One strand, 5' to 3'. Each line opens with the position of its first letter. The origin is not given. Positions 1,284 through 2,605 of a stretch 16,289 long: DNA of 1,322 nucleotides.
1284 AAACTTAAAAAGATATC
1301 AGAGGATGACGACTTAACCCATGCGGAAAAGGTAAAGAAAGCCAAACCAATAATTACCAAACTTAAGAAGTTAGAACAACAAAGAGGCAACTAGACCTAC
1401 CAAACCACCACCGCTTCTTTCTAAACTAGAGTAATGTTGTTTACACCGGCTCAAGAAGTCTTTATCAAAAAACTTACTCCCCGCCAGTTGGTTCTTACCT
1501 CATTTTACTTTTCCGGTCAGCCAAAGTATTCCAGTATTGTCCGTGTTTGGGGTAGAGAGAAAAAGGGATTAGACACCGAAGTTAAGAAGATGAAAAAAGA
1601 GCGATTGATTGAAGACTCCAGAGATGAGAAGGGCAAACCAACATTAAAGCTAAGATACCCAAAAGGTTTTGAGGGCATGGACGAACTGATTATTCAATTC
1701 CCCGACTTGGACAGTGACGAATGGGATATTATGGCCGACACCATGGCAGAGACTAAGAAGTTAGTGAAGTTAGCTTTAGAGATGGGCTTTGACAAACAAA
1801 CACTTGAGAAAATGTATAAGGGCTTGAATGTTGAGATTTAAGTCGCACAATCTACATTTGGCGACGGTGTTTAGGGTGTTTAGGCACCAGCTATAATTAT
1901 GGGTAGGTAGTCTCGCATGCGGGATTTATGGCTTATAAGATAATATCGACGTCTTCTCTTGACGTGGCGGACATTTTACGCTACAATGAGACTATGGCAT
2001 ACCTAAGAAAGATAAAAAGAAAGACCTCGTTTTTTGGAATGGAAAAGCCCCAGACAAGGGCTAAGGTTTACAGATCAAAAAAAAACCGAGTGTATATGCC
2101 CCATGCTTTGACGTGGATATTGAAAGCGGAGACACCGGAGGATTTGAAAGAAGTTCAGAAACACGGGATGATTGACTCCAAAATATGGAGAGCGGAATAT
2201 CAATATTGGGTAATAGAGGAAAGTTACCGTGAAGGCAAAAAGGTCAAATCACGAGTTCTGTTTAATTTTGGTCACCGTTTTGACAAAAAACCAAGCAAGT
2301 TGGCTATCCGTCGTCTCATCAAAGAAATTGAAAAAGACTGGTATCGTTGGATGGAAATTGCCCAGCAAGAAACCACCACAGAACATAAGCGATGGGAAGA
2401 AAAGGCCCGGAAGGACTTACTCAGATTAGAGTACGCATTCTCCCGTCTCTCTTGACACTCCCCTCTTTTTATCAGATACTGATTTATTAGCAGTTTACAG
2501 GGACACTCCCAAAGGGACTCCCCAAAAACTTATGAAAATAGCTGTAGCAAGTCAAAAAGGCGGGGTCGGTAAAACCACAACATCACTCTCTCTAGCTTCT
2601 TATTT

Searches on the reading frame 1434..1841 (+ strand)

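Call 8: search_protein_families(library=pfam, proteins=[window:1434-1841:+], max_evalue=0.01)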
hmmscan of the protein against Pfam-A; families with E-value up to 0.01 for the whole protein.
window:1434-1841:+ (135 aa): 0 families

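Call 23: search_protein_families(library=phrogs, proteins=[window:1434-1841:+], max_evalue=0.01)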
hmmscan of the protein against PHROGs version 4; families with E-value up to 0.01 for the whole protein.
window:1434-1841:+ (135 aa): 1 family
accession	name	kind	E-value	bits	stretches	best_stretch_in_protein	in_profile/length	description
phrog_11214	-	unknown function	0.003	18.6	1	8-70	43-107/123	-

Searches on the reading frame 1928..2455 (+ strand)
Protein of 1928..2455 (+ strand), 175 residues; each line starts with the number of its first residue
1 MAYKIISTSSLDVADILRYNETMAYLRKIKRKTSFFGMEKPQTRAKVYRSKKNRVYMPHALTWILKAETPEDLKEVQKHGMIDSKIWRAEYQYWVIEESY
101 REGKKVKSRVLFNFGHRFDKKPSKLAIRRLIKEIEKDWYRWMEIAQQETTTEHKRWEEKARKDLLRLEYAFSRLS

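Call 8: search_protein_families(library=pfam, proteins=[window:1928-2455:+], max_evalue=0.01)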
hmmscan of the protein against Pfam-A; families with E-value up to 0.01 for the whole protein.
window:1928-2455:+ (175 aa): 0 families

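Call 23: search_protein_families(library=phrogs, proteins=[window:1928-2455:+], max_evalue=0.01)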
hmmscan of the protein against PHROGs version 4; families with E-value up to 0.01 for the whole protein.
window:1928-2455:+ (175 aa): 1 family
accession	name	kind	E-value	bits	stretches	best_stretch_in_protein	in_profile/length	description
phrog_38628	-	unknown function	0.0021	19.2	1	116-132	20-36/48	-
